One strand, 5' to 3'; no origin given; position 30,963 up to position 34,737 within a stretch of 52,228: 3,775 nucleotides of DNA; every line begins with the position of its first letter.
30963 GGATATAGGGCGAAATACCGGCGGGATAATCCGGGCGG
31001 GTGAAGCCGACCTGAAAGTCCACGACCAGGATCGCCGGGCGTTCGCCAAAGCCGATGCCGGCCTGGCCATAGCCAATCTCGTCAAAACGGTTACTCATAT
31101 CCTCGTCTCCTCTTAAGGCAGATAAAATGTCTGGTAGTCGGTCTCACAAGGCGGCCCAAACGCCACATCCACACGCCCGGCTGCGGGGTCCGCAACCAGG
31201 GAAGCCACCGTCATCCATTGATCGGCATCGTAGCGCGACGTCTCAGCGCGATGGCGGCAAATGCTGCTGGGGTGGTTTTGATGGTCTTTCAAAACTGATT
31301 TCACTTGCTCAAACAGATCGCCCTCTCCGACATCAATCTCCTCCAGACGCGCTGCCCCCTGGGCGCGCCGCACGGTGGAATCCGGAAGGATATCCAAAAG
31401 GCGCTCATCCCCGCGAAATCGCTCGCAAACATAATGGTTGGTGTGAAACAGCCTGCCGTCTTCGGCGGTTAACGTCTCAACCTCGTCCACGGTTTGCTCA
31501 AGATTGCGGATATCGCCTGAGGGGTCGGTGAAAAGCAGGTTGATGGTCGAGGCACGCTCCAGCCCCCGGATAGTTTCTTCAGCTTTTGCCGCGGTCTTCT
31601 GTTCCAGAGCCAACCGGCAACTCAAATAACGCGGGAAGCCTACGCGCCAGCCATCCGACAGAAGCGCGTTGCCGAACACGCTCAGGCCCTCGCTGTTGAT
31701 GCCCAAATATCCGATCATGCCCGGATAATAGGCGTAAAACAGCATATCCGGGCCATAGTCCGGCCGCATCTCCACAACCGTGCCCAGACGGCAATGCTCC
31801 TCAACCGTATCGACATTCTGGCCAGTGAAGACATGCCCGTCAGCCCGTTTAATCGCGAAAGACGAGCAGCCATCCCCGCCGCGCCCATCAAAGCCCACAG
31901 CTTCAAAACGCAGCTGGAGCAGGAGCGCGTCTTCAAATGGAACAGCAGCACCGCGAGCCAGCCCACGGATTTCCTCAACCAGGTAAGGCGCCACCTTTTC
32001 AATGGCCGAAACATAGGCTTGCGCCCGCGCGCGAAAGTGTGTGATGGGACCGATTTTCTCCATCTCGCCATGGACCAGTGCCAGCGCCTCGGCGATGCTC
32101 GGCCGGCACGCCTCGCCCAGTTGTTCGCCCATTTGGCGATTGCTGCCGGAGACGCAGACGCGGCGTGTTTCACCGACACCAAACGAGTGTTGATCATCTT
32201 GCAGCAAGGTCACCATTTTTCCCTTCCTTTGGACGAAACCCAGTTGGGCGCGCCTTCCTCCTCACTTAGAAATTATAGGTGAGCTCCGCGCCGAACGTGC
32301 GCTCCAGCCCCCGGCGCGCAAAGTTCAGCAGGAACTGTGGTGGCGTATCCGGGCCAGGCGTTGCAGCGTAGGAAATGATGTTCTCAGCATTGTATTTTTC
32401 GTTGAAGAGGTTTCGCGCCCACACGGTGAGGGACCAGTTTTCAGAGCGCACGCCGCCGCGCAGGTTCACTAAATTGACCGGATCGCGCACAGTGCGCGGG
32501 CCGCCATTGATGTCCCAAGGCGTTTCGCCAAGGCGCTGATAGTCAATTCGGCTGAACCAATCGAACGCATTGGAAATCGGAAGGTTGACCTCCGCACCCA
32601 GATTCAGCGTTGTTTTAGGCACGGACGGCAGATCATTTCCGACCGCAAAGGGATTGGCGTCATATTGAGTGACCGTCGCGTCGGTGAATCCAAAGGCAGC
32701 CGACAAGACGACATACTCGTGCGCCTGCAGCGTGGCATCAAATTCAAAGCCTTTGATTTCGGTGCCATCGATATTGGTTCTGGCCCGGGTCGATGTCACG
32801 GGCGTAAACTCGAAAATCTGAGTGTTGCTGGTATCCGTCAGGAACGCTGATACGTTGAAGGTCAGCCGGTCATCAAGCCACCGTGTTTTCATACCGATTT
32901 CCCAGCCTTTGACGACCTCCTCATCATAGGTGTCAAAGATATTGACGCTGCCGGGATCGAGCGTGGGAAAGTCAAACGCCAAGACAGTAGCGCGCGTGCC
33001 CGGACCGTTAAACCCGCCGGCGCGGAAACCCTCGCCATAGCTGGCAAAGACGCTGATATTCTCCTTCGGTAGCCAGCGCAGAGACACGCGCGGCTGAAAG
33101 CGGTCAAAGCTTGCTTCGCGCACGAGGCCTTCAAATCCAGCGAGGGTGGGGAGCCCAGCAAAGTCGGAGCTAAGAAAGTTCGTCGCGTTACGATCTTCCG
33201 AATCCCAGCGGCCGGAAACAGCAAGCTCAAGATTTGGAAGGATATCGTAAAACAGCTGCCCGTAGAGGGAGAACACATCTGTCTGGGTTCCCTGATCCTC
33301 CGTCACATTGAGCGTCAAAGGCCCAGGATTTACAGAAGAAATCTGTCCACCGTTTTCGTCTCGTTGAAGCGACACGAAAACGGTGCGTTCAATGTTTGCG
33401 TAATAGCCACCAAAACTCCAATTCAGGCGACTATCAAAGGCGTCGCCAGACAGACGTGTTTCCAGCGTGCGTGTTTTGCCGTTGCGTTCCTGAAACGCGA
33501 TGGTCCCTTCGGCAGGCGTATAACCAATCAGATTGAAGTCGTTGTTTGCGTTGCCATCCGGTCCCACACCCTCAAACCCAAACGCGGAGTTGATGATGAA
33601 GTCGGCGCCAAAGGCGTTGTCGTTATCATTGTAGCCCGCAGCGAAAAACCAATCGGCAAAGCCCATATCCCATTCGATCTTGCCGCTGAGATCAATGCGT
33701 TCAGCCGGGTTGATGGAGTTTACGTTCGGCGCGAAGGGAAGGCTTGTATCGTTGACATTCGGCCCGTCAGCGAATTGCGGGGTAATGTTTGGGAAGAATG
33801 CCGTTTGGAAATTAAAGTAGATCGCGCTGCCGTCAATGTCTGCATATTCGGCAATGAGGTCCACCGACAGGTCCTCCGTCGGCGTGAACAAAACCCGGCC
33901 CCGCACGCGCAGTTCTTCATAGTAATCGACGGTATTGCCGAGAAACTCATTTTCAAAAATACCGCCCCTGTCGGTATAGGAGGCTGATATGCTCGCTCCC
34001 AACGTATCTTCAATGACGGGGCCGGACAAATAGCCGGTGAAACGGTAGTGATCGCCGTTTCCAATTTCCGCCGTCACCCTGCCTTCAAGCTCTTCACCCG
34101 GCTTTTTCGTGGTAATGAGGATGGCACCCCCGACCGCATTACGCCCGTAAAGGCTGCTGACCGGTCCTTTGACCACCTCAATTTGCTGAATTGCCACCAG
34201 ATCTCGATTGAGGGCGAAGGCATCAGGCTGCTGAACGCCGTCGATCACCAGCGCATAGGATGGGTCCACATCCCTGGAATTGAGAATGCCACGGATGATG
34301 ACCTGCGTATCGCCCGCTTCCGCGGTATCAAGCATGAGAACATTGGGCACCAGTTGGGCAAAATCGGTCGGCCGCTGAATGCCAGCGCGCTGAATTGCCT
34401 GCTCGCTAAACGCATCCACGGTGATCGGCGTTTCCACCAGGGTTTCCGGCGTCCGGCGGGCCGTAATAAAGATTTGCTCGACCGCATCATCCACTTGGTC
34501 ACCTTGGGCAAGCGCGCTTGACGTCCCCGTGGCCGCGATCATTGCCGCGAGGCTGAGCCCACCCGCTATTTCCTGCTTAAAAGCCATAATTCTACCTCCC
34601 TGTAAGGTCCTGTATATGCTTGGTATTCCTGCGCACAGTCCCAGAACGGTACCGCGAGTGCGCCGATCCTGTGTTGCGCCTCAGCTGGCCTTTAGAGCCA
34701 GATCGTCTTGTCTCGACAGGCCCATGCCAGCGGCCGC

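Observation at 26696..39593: Locus 2: TonB receptor + HyuAB + C45 Ntn-hydrolase + Cys-amidohydrolase + CoA-transferase/ACAD/MaoC/CitE operon with divergent GntR - best candidate for an undescribed cyclic-amide catabolic system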

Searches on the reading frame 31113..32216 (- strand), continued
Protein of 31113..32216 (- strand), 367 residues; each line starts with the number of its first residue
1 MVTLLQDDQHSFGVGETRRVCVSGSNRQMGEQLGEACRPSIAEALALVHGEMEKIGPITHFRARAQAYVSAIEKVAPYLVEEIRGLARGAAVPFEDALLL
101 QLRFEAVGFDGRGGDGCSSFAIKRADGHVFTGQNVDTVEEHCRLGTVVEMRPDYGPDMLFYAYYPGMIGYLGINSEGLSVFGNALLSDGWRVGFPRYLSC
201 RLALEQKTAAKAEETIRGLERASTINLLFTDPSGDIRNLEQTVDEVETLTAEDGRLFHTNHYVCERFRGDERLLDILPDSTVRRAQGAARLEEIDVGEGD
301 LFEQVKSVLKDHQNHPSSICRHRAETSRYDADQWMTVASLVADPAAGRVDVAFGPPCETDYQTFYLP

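Call 53: find_encoding_contigs(protein=P0020, flank=10000, max_places=1)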
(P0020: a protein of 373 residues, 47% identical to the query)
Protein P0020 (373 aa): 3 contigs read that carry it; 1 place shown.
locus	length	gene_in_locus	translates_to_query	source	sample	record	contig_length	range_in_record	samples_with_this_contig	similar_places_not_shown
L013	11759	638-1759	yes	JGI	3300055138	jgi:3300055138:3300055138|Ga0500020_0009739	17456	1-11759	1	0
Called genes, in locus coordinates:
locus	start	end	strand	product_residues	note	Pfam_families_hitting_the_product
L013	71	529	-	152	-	-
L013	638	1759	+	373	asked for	PF03417:AAT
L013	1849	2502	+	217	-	PF13701:DDE_Tnp_1_4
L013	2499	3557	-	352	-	PF12760:Zn_ribbon_IS1595, PF12762:DDE_Tnp_IS1595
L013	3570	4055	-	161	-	-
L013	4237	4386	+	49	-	-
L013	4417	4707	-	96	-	PF14690:Zn_ribbon_ISL3 (faint)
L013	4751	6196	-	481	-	PF01979:Amidohydro_1, PF07969:Amidohydro_3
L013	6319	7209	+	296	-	PF01418:HTH_6, PF01380:SIS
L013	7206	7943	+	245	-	PF00857:Isochorismatase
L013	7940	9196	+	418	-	PF02515:CoA_transf_3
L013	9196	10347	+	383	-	PF22691:Thiolase_C_1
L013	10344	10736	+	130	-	PF12172:zf-ChsH2 (weak), PF01796:OB_ChsH2_C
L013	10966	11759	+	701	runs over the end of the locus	PF05378:Hydant_A_N, PF01968:Hydantoinase_A, PF19278:Hydant_A_C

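Call 55: search_protein_families(library=pfam, proteins=[L001:12220-14280:-, L001:14347-16329:-, L001:16674-17474:-, L001:18189-20321:+, L001:11849-12211:+, L005:5650-6783:-, L005:6839-7543:-], max_evalue=0.0001)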
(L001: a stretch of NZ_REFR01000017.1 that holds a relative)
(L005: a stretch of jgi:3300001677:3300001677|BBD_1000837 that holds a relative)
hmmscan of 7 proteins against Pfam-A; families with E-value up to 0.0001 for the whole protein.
L001:12220-14280:- (686 aa): 1 family
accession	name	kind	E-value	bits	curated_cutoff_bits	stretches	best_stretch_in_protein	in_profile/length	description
PF00144.29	Beta-lactamase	-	6.9e-59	200.1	27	1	83-410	1-313/329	Beta-lactamase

L001:14347-16329:- (660 aa): 2 families
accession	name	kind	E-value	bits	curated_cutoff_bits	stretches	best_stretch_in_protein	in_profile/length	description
PF07969.17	Amidohydro_3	-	2.2e-15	57.5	29.7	1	542-630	383-471/472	Amidohydrolase family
PF01979.26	Amidohydro_1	-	2.4e-07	30.7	25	1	523-630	247-345/345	Amidohydrolase family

L001:16674-17474:- (266 aa): 0 families

L001:18189-20321:+ (710 aa): 3 families
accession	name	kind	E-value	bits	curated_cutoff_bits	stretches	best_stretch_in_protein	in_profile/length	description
PF00135.34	COesterase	-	2.4e-83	281.3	27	1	129-649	24-470/515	Carboxylesterase family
PF07859.19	Abhydrolase_3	-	2.7e-08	34.3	25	1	204-304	1-83/210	alpha/beta hydrolase fold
PF20434.5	BD-FAE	-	3.1e-08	33.8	26.8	1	193-304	6-101/215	BD-FAE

L001:11849-12211:+ (120 aa): 0 families

L005:5650-6783:- (377 aa): 1 family
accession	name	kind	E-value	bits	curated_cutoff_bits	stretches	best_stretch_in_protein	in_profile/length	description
PF05684.17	DUF819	-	5.3e-66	223.6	27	1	16-376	2-376/379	Protein of unknown function (DUF819)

L005:6839-7543:- (234 aa): 1 family
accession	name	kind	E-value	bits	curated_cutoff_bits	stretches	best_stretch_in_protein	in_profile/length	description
PF00392.27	GntR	-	1.3e-13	50.8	27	1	19-79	3-64/64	Bacterial regulatory proteins, gntR family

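Call 58: find_related_loci(query=A1, collection=metagenome_contigs, flank=10000)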
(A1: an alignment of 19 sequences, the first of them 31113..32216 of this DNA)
Query A1 (367 aa) in metagenome_contigs; peptide patterns used: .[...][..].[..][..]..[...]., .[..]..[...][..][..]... (x = any residue, [..] = any of these).
54 stretches matched a pattern; 3 encode a relative of the query (tblastn E <= 1e-3); 3 distinct loci.
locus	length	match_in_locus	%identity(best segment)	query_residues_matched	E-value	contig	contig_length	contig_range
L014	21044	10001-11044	52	18-364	2e-113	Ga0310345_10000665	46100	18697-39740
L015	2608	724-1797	50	20-366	9e-113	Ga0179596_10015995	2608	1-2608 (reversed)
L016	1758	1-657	50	145-366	5e-65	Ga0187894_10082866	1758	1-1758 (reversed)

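Call 61: search_dna_similar(query=window:31113-32216:-, collection=plasmids, mode=protein, max_evalue=1e-20, max_rows=15)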
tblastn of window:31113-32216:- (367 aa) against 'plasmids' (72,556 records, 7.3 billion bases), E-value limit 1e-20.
Records with a match: 41; places in all: 43; records where one place covers at least 80% of the query: 39.
Best place of each record, by identity: <60% 41.
By first word of the organism name: Sinorhizobium 6; Ensifer 6; Streptomyces 5; Rhizobium 4; Neorhizobium 3; Halocatena 2; Embleya 2; Haladaptatus 2; Burkholderia 2; Halomarina 1; and 8 more.
By predicted mobility (MOB-suite, as given by PLSDB): non-mobilizable 29; conjugative 11; mobilizable 1.
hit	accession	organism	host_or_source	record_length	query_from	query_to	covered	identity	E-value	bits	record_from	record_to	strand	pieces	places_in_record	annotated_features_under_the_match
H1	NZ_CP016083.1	Streptomyces sp. SAT1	Adenophora trachelioides Maxim.,single ...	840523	9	367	98%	31.1%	3e-25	114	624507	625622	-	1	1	C45 family peptidase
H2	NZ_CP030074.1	Streptomyces cadmiisoli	Whole organism,soil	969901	20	366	95%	31.0%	2e-28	124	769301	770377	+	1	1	C45 family peptidase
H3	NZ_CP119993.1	Halomarina sp. PSR21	cell culture,saline soil from Tarim ...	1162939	9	366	98%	29.4%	1e-23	110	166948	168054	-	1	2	record has no annotation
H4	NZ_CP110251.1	Halocatena marina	cell cuture,Rudong intertidal zone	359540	16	364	95%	29.5%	1e-29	127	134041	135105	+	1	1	C45 family peptidase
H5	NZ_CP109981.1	Halocatena marina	cell cuture,Qidong intertidal zone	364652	16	364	95%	29.5%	1e-29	127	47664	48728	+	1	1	C45 family peptidase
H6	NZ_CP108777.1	Embleya sp. NBC_00896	-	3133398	22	362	93%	29.2%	1e-23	109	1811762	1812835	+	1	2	none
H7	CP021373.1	Rhizobium sp. ACO-34A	Agave americana L.,cell ...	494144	22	366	94%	28.8%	6e-24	110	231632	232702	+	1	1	acyl-CoA--6-aminopenicillanic acid acyltransferase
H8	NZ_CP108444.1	Streptomyces sp. NBC_01276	-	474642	26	366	93%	29.1%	1e-22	107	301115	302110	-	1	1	C45 family peptidase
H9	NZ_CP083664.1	Haloprofundus salinisoli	cell culture,saline soil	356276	18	364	95%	28.5%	2e-24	112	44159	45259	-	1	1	C45 family peptidase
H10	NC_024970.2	Streptomyces lavendulae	-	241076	19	366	95%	28.3%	7e-21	101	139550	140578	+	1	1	C45 family peptidase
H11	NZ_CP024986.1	Streptomyces lavendulae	pure culture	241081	19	366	95%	28.3%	7e-21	101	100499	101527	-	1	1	C45 family peptidase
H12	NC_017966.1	Tistrella mobilis KA081020-065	-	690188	20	366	95%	28.3%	9e-21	101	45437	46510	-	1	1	C45 family peptidase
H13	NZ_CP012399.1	Chelatococcus sp. CO-6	whole organism,Shengli Oilfield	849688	20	366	95%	28.2%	4e-21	102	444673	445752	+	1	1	C45 family peptidase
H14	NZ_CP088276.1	Phyllobacterium sp. T1293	Melilotus albus,Cell culture,root nodule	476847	20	366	95%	28.1%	6e-24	110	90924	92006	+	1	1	C45 family peptidase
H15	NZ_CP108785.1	Embleya sp. NBC_00888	-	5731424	22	362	93%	28.5%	3e-21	102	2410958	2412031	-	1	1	none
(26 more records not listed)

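Call 86: search_protein_families(library=ncbifam, proteins=[L013:4751-6196:-], max_evalue=1e-10)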
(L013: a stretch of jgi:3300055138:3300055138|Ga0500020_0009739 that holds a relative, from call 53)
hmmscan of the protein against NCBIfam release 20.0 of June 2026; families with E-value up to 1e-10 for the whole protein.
L013:4751-6196:- (481 aa): 32 families (the best 25 are shown)
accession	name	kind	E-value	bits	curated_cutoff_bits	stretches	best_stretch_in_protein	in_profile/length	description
TIGR02033.1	D-hydantoinase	equivalog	1.6e-115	386.7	393.25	1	5-454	2-454/454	dihydropyrimidinase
NF009941.0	PRK13404.1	subfamily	5.3e-111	371.6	647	1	2-456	4-463/478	dihydropyrimidinase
NF004839.0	PRK06189.1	equivalog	5.5e-71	239.5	631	1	1-454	2-447/451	allantoinase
TIGR03178.1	allantoinase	equivalog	9e-67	225.8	357.85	1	3-453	1-440/441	allantoinase AllB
NF058539.1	ergo_uti2_ErtD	equivalog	6.8e-61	206.5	650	1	2-454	2-447/449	hydantoin-5-propionate amidohydrolase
NF002668.0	PRK02382.1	equivalog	1.9e-53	181.8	452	1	14-454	8-428/436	dihydroorotase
NF006559.0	PRK09060.1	equivalog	3e-53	180.7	482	1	2-447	5-432/444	dihydroorotase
NF005960.0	PRK08044.1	equivalog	8.9e-53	179.6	688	1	2-454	3-450/453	allantoinase AllB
TIGR00857.1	pyrC_multi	subfamily_domain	4e-51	174.3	279.05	1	20-439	6-411/412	dihydroorotase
NF058538.1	ergo_util_ErtD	equivalog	6.8e-48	163.6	600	1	3-452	2-444/446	hydantoin-5-propionate amidohydrolase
NF003271.0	PRK04250.1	equivalog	2.9e-44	151.3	405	1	2-449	2-400/407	dihydroorotase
NF005751.0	PRK07575.1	equivalog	3.5e-44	151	529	1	3-442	4-425/440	dihydroorotase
NF006688.0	PRK09236.1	equivalog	4.9e-39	134.4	535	1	3-446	3-435/444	dihydroorotase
NF006836.0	PRK09357.1-1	equivalog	6.3e-34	117.4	538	1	5-441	5-428/432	dihydroorotase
NF006841.0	PRK09357.2-2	equivalog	7.7e-33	113.8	640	1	17-438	16-418/421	dihydroorotase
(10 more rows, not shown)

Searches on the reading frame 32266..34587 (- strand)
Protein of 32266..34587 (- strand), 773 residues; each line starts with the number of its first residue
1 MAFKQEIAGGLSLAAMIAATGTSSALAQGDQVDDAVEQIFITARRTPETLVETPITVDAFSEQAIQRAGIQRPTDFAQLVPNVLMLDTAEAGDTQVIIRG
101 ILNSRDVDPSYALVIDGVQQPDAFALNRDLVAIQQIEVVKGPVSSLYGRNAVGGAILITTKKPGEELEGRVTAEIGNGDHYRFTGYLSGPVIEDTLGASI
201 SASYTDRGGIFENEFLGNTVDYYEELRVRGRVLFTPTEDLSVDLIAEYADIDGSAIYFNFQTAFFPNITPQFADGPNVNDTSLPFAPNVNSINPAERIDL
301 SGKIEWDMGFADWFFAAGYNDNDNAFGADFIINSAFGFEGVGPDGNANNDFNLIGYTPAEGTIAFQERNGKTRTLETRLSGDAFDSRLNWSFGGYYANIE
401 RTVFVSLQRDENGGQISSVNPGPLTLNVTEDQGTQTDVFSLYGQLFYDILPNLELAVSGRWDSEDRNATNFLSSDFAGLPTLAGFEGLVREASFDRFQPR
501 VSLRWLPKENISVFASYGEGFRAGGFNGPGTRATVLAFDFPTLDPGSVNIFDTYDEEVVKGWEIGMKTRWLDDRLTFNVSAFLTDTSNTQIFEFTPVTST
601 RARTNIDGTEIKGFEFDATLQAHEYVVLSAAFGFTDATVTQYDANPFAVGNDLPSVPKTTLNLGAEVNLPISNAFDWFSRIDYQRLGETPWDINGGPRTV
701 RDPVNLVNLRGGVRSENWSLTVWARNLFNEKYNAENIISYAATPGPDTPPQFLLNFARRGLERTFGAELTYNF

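Call 3: search_protein_families(library=pfam, proteins=[window:32266-34587:-])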
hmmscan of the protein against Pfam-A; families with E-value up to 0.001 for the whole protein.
window:32266-34587:- (773 aa): 2 families
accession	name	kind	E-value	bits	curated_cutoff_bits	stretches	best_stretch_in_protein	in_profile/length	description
PF00593.30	TonB_dep_Rec_b-barrel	-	1.8e-39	137.3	27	1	266-727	22-436/436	TonB dependent receptor-like, beta-barrel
PF07715.20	Plug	-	7.2e-16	59.1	23.9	1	51-155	3-107/107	TonB-dependent Receptor Plug Domain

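Call 4: search_protein_families(library=ncbifam, proteins=[window:32266-34587:-])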
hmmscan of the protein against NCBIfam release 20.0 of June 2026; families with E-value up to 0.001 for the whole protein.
window:32266-34587:- (773 aa): 28 families (the best 25 are shown)
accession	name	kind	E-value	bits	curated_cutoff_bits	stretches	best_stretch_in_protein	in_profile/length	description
TIGR01783.1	TonB-siderophor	subfamily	1.9e-42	145.8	223.5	2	53-213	2-161/649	TonB-dependent siderophore receptor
TIGR01785.1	TonB-hemin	subfamily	1.3e-32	113.1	316.85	2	37-165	2-133/677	TonB-dependent heme/hemoglobin receptor family protein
TIGR01786.1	TonB-hemlactrns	subfamily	3.3e-26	91.9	323.75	2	38-163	2-136/719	TonB-dependent hemoglobin/transferrin/lactoferrin family receptor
NF010010.0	PRK13483.1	equivalog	2.4e-18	65.5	927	1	11-214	9-219/660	ligand-gated channel protein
NF010038.0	PRK13513.1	equivalog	5.9e-18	64.7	942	1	14-208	12-218/659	ligand-gated channel protein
NF007478.2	PRK10064.1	equivalog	1.5e-17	63.1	745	1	32-207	26-210/663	catecholate siderophore receptor CirA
NF007349.0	PRK09840.1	equivalog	1.1e-16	60.1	686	1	45-188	63-202/760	catecholate siderophore receptor Fiu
TIGR01779.1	TonB-B12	equivalog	5.3e-16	58.3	599.7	1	22-208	14-200/614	TonB-dependent vitamin B12 receptor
NF053590.1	TonB_dep_TOL0244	equivalog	3.2e-14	52.5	645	2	42-179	16-158/604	TOL_0244 family TonB-dependent receptor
NF050067.1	TonBEntbctnRecCfrA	equivalog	6e-14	51.3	1200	1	128-202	125-205/698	TonB-dependent ferric enterobactin receptor CfrA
NF010650.0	PRK14049.1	equivalog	6.7e-13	47.7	904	1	116-281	141-302/729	ferrioxamine B receptor precursor protein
TIGR04056.1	OMP_RagA_SusC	subfamily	1.2e-11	43.7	368.25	1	92-165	136-208/981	SusC/RagA family TonB-linked outer membrane protein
NF010012.0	PRK13486.1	equivalog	1.7e-11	43.2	924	1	110-209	94-212/696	TonB-dependent receptor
NF007926.1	PRK10641.1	equivalog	2.8e-11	42.7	836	1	22-209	15-199/617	TonB-dependent vitamin B12 receptor BtuB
NF010651.0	PRK14050.1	equivalog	3.5e-11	41.9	884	2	126-253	151-272/730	TonB-dependent siderophore receptor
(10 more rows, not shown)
